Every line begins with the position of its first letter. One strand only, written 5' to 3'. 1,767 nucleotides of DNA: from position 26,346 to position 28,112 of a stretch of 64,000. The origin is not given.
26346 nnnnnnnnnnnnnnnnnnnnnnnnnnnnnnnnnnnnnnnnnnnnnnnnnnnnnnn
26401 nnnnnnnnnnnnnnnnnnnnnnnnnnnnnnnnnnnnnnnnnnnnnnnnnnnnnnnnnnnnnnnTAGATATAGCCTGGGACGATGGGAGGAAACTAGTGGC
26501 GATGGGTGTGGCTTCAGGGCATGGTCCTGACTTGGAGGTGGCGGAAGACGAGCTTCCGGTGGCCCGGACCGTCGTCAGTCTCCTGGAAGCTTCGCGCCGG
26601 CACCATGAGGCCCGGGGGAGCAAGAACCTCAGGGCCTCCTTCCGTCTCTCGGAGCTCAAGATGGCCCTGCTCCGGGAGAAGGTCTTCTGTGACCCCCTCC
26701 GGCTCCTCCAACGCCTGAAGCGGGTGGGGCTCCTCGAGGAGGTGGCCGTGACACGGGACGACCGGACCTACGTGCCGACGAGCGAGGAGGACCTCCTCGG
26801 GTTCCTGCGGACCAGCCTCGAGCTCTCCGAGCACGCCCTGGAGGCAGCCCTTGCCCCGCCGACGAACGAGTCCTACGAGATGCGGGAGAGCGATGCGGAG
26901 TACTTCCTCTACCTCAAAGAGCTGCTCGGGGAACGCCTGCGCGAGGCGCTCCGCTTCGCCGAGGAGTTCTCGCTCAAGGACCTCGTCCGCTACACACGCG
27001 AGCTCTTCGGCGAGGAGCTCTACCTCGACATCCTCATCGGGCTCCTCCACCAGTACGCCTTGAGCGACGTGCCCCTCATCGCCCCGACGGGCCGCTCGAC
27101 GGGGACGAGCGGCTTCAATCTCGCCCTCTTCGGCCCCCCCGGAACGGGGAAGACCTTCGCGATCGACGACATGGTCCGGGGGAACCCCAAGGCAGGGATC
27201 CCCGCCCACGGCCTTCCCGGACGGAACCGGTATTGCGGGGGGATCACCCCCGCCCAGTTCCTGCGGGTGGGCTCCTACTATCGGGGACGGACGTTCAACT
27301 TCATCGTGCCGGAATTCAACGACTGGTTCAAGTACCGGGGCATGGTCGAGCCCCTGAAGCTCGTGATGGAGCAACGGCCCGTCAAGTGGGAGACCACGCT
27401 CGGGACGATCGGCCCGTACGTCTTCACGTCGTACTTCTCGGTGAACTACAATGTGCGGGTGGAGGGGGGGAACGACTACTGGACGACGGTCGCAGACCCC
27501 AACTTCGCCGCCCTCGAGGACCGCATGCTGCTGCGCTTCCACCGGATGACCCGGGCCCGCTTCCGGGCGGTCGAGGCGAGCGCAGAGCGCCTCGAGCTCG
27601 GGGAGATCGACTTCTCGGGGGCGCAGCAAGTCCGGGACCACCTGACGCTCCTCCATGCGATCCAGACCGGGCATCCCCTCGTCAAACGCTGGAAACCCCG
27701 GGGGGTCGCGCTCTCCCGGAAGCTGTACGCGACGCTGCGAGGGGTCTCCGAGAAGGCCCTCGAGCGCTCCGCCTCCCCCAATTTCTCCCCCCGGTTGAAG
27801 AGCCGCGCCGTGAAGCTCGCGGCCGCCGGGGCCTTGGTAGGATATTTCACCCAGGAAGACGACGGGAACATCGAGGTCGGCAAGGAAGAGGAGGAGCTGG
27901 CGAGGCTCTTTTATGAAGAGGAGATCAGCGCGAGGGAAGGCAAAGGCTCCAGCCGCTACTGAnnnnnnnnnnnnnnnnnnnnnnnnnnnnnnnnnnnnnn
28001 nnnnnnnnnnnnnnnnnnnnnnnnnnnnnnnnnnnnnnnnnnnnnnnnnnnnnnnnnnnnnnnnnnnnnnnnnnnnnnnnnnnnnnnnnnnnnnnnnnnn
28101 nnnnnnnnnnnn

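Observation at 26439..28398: Unknown wHTH-P-loop ATPase plus zinc-ribbon gene pair, divergently co-promoted with the Hjc resolvase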

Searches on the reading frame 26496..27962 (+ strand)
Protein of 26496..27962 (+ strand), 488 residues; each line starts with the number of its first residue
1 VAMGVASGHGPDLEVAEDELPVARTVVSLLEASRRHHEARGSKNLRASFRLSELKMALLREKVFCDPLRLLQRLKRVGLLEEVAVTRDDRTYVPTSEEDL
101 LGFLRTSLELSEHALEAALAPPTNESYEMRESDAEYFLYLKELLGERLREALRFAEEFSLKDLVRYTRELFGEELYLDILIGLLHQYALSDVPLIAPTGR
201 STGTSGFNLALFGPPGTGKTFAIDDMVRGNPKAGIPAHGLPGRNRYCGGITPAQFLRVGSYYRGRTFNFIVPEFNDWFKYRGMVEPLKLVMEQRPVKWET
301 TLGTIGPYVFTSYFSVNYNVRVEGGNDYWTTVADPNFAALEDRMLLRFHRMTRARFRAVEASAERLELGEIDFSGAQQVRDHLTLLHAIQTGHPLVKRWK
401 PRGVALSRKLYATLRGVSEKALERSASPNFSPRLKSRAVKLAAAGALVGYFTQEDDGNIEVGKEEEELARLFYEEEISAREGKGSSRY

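Call 3: search_protein_families(library=pfam, proteins=[window:26496-27962:+], max_evalue=1)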
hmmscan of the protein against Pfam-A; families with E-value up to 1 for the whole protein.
window:26496-27962:+ (488 aa): 2 families
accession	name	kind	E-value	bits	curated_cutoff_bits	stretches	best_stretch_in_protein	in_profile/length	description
PF13401.12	AAA_22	-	0.11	13.3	27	1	209-233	8-32/130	AAA domain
PF00004.35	AAA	-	0.25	12.2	21.2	1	210-224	2-16/131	ATPase family associated with various cellular activities (AAA)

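Call 4: search_protein_families(library=ncbifam, proteins=[window:26496-27962:+], max_evalue=1)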
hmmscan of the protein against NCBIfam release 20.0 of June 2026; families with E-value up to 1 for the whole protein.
window:26496-27962:+ (488 aa): 2 families
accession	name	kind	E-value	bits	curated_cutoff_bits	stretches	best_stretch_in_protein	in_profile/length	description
TIGR02746.1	TraC-F-type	equivalog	0.023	12.6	567.05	1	204-232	428-456/800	type IV secretion system protein TraC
TIGR00368.1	TIGR00368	hypoth_equivalog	0.063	11.8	362.4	1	205-224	210-229/499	YifB family Mg chelatase-like AAA ATPase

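Call 5: find_homologous_proteins(query=window:26496-27962:+)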
Query window:26496-27962:+ (488 aa): 1293 proteins with E <= 0.001 among 8000 candidates; the best 120 are listed.
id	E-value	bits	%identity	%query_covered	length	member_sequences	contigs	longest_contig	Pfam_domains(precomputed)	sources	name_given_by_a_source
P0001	0.0e+0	1086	100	100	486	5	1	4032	-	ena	-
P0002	4.9e-260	881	79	100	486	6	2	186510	-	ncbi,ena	-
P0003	1.1e-238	811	73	98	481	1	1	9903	-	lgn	-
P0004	5.1e-230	782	71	99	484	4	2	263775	-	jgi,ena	jgi:hypothetical protein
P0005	5.4e-226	769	70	98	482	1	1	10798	-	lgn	-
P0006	1.2e-220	751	68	99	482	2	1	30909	-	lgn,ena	-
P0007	5.5e-207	706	68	97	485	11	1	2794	-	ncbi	-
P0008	1.6e-202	692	66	99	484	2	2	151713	-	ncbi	-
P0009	5.7e-199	680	66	99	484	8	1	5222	-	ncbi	-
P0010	7.2e-199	680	65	97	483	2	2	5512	-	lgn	-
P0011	1.5e-195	669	65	99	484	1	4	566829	-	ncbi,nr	ncbi:MAG: hypothetical protein KGJ23_01805 [Euryarchaeota archaeon]|nr:hypothetical protein [Euryarc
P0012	2.6e-194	665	66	97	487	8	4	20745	-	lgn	-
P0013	8.6e-194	663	64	97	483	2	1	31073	-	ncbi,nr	ncbi:MAG TPA: hypothetical protein VFG07_03885 [Thermoplasmata archaeon]|nr:hypothetical protein [Th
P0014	1.8e-192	659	64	97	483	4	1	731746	-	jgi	jgi:hypothetical protein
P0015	1.6e-190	652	66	98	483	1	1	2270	-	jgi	jgi:hypothetical protein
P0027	7.7e-189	647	63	98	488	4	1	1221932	-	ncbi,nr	ncbi:MAG: hypothetical protein L3K23_03550 [Thermoplasmata archaeon]|nr:hypothetical protein [Thermo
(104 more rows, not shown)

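Call 6: search_solved_structures(query=window:26496-27962:+, max_evalue=10)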
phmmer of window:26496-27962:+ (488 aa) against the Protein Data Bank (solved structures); distinct sequences matched with E-value up to 10: 0.

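Call 11: find_encoding_contigs(protein=P0002, flank=6000, max_places=2)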
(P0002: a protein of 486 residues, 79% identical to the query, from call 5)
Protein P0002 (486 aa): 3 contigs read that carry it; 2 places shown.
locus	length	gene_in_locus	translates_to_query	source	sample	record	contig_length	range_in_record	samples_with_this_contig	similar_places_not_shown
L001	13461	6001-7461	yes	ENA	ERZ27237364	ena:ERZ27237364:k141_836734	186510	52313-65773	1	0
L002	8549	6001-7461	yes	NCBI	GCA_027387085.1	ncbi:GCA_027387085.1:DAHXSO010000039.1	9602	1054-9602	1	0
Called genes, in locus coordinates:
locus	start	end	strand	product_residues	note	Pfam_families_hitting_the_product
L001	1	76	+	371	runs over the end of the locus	PF02073:Peptidase_M29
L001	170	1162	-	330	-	PF13489:Methyltransf_23, PF07021:MetW (weak), PF13847:Methyltransf_31 (weak), PF08241:Methyltransf_11, PF08242:Methyltransf_12, PF13649:Methyltransf_25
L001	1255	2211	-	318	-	PF00809:Pterin_bind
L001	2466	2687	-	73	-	-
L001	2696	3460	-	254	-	PF05763:DUF835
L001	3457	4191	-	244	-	-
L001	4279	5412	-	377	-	PF00108:Thiolase_N, PF22691:Thiolase_C_1, PF02803:Thiolase_C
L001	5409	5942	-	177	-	PF01870:Hjc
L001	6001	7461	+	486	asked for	-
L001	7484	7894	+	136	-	-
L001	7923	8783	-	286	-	PF13641:Glyco_tranf_2_3, PF00535:Glycos_transf_2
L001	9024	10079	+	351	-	PF00535:Glycos_transf_2, PF13641:Glyco_tranf_2_3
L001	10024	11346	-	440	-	PF13692:Glyco_trans_1_4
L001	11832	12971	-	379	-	-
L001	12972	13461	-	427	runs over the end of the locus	PF09594:GT87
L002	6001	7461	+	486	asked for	-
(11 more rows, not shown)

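Call 12: find_encoding_contigs(protein=P0011, flank=6000, max_places=2)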
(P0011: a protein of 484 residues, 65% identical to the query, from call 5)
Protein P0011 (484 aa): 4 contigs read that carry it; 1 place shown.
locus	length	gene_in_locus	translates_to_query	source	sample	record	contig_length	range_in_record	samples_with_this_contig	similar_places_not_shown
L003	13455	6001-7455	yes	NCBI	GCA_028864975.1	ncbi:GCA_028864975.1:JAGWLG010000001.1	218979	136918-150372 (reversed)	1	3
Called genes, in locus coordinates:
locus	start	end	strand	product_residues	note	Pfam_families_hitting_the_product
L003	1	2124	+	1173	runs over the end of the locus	-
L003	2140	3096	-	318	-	PF02737:3HCDH_N, PF00725:3HCDH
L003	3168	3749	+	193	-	-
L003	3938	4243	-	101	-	-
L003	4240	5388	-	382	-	PF00108:Thiolase_N, PF02803:Thiolase_C, PF22691:Thiolase_C_1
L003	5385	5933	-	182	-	PF01870:Hjc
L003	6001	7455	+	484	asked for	-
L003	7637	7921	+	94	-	-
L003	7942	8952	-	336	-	PF12773:DZR, PF13240:Zn_Ribbon_1 (weak)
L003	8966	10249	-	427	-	PF13421:Band_7_1, PF12773:DZR (faint), PF13240:Zn_Ribbon_1 (weak), PF18912:DZR_2 (faint)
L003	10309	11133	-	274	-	-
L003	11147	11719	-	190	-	-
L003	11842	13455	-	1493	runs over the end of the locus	PF07719:TPR_2 (faint), PF13176:TPR_7 (faint), PF13181:TPR_8 (faint), PF13424:TPR_12 (faint), PF13371:TPR_9 (weak), PF12895:ANAPC3, PF13432:TPR_16 (weak), PF14559:TPR_19, +13 more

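Call 13: find_encoding_contigs(protein=P0027, flank=6000, max_places=2)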
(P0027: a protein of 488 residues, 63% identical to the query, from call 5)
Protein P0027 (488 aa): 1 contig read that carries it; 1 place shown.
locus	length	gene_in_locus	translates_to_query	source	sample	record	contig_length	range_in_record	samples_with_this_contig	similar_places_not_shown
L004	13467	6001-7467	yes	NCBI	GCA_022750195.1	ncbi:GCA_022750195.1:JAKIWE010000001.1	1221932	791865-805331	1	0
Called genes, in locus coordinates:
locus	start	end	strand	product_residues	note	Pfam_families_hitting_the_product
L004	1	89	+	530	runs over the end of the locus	PF00501:AMP-binding, PF13193:AMP-binding_C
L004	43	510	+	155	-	PF18477:PIN_9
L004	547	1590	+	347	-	PF01738:DLH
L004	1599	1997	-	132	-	PF02036:SCP2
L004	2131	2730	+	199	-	PF02525:Flavodoxin_2, PF03358:FMN_red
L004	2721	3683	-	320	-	PF02737:3HCDH_N, PF00725:3HCDH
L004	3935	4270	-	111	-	PF01796:OB_ChsH2_C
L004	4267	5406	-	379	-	PF00108:Thiolase_N, PF02803:Thiolase_C, PF22691:Thiolase_C_1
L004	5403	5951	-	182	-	PF01870:Hjc (weak)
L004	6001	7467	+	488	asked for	-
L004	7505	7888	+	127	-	-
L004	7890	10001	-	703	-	-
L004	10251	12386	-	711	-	-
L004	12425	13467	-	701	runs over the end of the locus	PF13415:Beta-prop_FBX42, PF24681:Kelch_KLHDC2_KLHL20_DRC7, PF24981:Beta-prop_ATRN-LZTR1, PF13415:Beta-prop_FBX42, PF24681:Kelch_KLHDC2_KLHL20_DRC7, PF18911:PKD_4, PF00801:PKD, PF18911:PKD_4, +1 more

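Call 18: predict_structure(alignment_id=A1)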
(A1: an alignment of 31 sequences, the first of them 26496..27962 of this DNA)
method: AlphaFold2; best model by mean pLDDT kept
length: 488 residues; sequences in the alignment: 31
mean_pLDDT: 66.4   pTM: 0.53
mean pLDDT of the five models: 66.4, 65.1, 64.7, 64.4, 63.9
residues with pLDDT >= 90: 139; 70-90: 148; 50-70: 33; < 50: 168
segments of 3 or more residues with pLDDT < 50: 1-11, 115-123, 208-348, 484-488
pLDDT, mean of each block of 10 residues (from residue 1): 33 78 94 87 83 93 90 92 79 92 88 53 51 73 94 95 90 80 75 89 66 31 37 39 31 34 29 28 25 24 28 24 31 31 38 69 69 77 86 88 94 94 81 82 94 87 95 82 47
secondary structure, 60 per line:
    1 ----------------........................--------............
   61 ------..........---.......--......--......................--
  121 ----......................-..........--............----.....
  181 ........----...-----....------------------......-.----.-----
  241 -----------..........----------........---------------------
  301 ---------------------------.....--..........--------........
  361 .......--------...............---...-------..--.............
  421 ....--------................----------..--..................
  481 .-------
elements in order: H17-40 H51-60 H67-76 E80-86 E89-94 H97-118 H125-146 H148-157 H160-171 H176-188 E193-195 E201-204 H223-228 H252-261 H272-279 H328-332 H335-344 H353-367 H376-390 H408-424 H433-448 H463-481

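Call 20: search_solved_structures(query=A1, max_evalue=10, show_alignments=3)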
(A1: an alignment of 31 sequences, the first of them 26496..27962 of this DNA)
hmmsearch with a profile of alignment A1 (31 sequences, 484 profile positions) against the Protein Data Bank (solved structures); distinct sequences matched with E-value up to 10: 2.
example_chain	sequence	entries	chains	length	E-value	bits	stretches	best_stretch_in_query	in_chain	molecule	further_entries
6dlc_A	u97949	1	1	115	0.82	11.5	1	6-71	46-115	Designed protein DHD1:234_A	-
6dmp_B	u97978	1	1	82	1.1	11.1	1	72-140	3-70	Designed orthogonal protein DHD13_XAAA_B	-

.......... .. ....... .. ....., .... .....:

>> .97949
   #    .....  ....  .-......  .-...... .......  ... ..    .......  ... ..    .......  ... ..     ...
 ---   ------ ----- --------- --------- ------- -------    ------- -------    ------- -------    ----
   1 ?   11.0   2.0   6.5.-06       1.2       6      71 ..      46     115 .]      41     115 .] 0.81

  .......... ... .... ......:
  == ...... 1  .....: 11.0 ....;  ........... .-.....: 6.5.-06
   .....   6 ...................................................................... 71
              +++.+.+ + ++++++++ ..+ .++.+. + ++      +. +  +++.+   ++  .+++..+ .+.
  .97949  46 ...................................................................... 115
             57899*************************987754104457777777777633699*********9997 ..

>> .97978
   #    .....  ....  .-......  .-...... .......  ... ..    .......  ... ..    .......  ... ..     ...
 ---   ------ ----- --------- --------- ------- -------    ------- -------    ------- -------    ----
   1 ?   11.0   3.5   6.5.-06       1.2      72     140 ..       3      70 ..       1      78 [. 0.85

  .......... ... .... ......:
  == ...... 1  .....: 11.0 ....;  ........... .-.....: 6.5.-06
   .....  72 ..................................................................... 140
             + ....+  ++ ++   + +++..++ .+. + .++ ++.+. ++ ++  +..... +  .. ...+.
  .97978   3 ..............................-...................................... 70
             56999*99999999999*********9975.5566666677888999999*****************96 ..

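Call 21: search_protein_families(library=padloc, proteins=[window:26496-27962:+], max_evalue=1)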
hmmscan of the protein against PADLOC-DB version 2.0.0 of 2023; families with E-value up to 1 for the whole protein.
window:26496-27962:+ (488 aa): 1 family
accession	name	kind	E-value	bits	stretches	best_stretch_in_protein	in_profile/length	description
PDLC03920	MkoA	-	0.0048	13.2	1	209-228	634-653/1112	-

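Call 22: search_protein_families(library=phrogs, proteins=[window:26496-27962:+], max_evalue=1)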
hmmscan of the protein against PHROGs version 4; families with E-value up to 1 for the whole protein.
window:26496-27962:+ (488 aa): 4 families
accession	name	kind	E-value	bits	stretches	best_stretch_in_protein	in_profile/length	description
phrog_50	-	DNA, RNA and nucleotide metabolism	0.039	14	1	202-220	366-383/570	DnaC-like helicase loader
phrog_14322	-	unknown function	0.23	11.7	1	209-229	229-249/398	-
phrog_24750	-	unknown function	0.26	12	1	425-465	12-52/71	-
phrog_25411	-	unknown function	0.43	10.1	1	211-229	235-253/627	-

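Call 23: search_protein_representatives(alignment_id=A1)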
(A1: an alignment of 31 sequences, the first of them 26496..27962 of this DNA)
Query: 31 sequences, 484 profile positions. Proteins with E-value up to 0.001 (for the whole library): 116; up to 1e-10: 97; up to 1e-30: 67. The best 116 are listed.
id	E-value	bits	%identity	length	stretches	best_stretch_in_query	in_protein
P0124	3.2e-249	843.9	-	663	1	6-483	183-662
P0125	3.3e-161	553.6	-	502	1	49-476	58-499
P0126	7.4e-157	539.3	-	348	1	138-478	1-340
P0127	4.9e-144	497.0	-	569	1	65-477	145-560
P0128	3.4e-139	481.0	-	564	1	92-479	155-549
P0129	1.2e-135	469.4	-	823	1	66-476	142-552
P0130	2.9e-135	468.1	-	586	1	91-479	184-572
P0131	8.9e-135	466.5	-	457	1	115-478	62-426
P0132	3.4e-131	454.7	-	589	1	111-479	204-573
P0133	1.5e-130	452.5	-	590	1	113-477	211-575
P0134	3.5e-128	444.7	-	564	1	86-478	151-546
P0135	5.3e-127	440.9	-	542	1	44-463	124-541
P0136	4.8e-124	431.1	-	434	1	111-399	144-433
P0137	6.8e-124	430.6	-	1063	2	111-345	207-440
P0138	1.3e-123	429.6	-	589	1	95-480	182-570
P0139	2.9e-121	421.9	-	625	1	114-479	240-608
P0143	1.5e-116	406.3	-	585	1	40-478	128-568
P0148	2.3e-113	395.9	-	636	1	121-477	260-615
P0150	2.7e-112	392.3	-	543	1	103-479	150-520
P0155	2.7e-104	365.9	-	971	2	91-275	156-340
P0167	1.4e-76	274.6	-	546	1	154-477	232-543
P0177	4.2e-54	200.4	-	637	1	275-477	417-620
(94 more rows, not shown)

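Call 28: find_related_loci(query=A4, collection=genome_contigs, flank=5000)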
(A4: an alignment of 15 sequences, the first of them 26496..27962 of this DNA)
Query A4 (488 aa) in genome_contigs; peptide patterns used: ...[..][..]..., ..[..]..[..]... (x = any residue, [..] = any of these).
473 stretches matched a pattern; 350 encode a relative of the query (tblastn E <= 1e-3); the best 80 are kept; 80 distinct loci.
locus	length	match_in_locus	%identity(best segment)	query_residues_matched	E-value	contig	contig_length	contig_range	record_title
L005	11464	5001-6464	79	1-488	0e+0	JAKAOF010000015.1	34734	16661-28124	MAG: Thermoplasmata archaeon isolate YF1.bin117 NODE_1220_length_34734_cov_18.630190, whole genome shotgun sequence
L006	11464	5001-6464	79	1-488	0e+0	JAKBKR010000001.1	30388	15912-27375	MAG: bacterium isolate DX1.bin10 NODE_2128_length_30388_cov_2.016787, whole genome shotgun sequence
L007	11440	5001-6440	68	7-487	0e+0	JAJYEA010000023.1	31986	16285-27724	MAG: Thermoplasmata archaeon isolate DBS1-1.bin134 NODE_2187_length_31986_cov_1.878998, whole genome shotgun sequence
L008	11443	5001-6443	66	1-483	0e+0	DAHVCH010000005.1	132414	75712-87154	MAG TPA_asm: Thermoplasmata archaeon isolate clean3262 NODE_5_length_132414_cov_5.595525, whole genome shotgun sequence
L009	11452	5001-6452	67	8-483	0e+0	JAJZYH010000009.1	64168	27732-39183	MAG: Thermoplasmata archaeon isolate TL1-5.bin18 NODE_392_length_64168_cov_30.385206, whole genome shotgun sequence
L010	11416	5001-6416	64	13-483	0e+0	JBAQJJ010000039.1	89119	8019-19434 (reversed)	MAG: Thermoplasmata archaeon isolate MFD06594_ilm_asm_bin23 k127_16056, whole genome shotgun sequence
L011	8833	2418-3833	64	13-483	0e+0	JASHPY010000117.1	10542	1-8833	MAG: Thermoplasmata archaeon isolate JOPF061 JOPF_A07C_contig_214803, whole genome shotgun sequence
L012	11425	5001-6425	64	13-486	0e+0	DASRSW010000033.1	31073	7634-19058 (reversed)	MAG TPA_asm: Thermoplasmata archaeon isolate SMAG_U6346 k141_666449, whole genome shotgun sequence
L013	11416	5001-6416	63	13-483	0e+0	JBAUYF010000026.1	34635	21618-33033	MAG: Thermoplasmata archaeon isolate MFD09290_ilm_asm_bin4 k127_113922, whole genome shotgun sequence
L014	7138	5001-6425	64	13-486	0e+0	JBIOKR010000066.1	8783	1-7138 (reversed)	MAG: Candidatus Lutacidiplasmatales archaeon isolate GcC5-34 k141_1866273_length_8783_cov_42.0000, whole genome shotgun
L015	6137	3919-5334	63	13-483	0e+0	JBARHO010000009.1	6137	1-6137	MAG: Thermoplasmata archaeon isolate MFD06228_ilm_asm_bin8 k127_60747, whole genome shotgun sequence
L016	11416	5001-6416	63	13-483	0e+0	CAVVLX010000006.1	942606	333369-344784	MAG: uncultured Thermoplasmata archaeon isolate MFD09222.bin.2.58 genome assembly, contig: contig_44249, whole genome sh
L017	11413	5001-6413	63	13-483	0e+0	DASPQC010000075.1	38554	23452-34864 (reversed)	MAG TPA_asm: Thermoplasmata archaeon isolate SMAG_U12189 k141_165314, whole genome shotgun sequence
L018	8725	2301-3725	62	13-486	0e+0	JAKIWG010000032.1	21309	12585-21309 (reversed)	MAG: Thermoplasmata archaeon isolate AcS5-116 NODE_7079_length_21309_cov_7.174508, whole genome shotgun sequence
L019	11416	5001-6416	63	13-483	0e+0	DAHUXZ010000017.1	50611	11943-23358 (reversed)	MAG TPA_asm: Thermoplasmata archaeon isolate clean1967 NODE_17_length_50611_cov_5.647267, whole genome shotgun sequence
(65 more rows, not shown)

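Call 30: find_encoding_contigs(protein=P0125, flank=5000, max_places=2)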
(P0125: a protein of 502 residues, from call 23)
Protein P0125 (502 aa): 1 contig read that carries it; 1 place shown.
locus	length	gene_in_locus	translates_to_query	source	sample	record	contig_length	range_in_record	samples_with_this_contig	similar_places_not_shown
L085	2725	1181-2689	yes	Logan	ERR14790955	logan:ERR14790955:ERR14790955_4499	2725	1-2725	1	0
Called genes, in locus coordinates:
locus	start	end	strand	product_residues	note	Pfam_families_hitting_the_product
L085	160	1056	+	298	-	PF02775:TPP_enzyme_C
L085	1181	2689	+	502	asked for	-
